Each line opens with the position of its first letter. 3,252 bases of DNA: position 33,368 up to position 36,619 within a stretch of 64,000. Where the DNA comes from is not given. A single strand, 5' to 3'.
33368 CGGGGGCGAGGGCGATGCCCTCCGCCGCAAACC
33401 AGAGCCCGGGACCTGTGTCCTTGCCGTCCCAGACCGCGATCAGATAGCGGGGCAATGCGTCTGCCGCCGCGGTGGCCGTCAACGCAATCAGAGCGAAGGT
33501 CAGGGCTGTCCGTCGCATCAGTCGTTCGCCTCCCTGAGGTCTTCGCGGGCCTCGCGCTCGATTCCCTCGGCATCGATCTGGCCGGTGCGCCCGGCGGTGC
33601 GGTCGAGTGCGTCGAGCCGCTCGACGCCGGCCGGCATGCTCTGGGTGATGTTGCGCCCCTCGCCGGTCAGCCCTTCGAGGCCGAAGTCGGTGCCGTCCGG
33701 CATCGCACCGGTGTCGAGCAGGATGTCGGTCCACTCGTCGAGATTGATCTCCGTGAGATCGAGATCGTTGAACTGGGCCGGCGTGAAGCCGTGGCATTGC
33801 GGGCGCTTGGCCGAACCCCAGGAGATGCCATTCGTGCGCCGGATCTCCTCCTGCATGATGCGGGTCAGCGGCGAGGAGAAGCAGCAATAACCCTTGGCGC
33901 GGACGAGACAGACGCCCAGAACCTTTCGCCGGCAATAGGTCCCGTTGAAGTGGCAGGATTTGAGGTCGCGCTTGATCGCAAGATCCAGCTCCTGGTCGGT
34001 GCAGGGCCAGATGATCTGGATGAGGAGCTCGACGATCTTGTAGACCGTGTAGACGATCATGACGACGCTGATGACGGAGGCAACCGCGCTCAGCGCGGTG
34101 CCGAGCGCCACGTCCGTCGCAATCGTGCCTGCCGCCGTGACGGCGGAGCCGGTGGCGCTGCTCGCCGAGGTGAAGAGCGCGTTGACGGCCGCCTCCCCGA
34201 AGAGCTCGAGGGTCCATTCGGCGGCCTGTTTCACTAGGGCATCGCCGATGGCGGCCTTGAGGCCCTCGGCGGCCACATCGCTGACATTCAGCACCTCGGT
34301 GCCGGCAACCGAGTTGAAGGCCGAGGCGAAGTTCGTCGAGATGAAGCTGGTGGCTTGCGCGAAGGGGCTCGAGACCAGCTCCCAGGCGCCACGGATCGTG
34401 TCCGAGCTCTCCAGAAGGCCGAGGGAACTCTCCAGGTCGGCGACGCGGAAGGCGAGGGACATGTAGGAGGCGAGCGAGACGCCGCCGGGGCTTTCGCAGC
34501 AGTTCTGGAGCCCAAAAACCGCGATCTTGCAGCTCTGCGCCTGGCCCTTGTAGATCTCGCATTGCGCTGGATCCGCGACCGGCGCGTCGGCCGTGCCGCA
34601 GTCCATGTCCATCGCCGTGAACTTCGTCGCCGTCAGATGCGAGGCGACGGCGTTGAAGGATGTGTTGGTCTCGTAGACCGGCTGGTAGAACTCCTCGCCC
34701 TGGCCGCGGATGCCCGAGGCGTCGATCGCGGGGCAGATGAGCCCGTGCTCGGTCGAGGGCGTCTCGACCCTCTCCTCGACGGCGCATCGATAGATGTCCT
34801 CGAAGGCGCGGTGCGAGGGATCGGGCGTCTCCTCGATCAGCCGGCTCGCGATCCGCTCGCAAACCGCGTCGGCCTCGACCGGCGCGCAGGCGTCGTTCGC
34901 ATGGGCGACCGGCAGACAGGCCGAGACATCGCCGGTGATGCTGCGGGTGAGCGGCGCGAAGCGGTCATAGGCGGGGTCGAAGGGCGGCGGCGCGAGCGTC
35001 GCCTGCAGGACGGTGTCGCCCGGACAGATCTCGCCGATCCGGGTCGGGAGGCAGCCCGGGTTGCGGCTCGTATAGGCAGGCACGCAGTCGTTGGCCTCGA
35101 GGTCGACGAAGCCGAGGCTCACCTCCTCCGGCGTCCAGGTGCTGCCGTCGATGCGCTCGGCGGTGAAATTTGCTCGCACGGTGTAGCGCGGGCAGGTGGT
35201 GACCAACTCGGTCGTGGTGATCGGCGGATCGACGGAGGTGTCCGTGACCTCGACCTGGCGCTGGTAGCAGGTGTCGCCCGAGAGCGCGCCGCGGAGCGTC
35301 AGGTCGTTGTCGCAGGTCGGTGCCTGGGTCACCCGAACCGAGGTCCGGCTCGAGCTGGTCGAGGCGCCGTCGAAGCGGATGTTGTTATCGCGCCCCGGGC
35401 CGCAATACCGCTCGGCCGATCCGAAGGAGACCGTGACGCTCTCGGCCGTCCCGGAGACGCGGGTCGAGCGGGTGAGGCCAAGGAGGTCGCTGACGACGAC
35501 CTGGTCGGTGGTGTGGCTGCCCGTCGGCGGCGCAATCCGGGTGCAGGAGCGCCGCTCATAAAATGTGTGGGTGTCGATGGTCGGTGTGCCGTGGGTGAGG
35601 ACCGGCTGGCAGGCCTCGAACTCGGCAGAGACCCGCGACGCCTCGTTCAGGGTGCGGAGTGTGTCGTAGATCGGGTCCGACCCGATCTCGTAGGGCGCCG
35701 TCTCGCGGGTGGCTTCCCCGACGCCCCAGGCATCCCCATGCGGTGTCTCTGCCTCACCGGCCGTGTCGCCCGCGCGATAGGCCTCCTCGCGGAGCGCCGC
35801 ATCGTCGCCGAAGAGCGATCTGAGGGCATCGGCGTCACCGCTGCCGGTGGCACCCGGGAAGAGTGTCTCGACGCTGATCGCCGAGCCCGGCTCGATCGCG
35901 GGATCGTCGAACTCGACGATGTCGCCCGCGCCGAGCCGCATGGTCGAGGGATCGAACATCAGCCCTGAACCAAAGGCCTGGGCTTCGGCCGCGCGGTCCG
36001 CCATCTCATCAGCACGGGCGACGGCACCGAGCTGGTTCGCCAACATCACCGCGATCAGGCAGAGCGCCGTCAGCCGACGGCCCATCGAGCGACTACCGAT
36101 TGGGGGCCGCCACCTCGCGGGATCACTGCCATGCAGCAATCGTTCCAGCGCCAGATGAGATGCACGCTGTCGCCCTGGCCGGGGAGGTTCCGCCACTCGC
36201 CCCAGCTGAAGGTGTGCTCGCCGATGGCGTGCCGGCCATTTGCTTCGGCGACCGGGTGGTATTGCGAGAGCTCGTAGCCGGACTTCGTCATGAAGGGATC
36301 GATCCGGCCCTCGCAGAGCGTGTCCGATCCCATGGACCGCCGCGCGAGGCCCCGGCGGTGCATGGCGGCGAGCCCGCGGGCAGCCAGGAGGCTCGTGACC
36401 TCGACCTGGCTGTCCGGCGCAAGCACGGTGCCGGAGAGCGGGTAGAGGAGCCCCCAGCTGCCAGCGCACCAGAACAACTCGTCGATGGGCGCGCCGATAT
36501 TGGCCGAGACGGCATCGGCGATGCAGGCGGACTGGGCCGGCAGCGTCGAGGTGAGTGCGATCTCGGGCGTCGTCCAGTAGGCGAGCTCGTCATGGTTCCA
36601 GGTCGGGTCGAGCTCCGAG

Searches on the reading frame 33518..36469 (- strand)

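Call 70: search_protein_families(library=pfam, proteins=[window:33518-36469:-], max_evalue=0.00001)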
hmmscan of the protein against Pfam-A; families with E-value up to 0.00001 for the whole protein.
window:33518-36469:- (983 aa): 1 family
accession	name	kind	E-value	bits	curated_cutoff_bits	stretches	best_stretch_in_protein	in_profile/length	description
PF06986.16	F_T4SS_TraN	-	1.9e-33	116.5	23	2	822-896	166-240/240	F-type Type IV secretion system, TraN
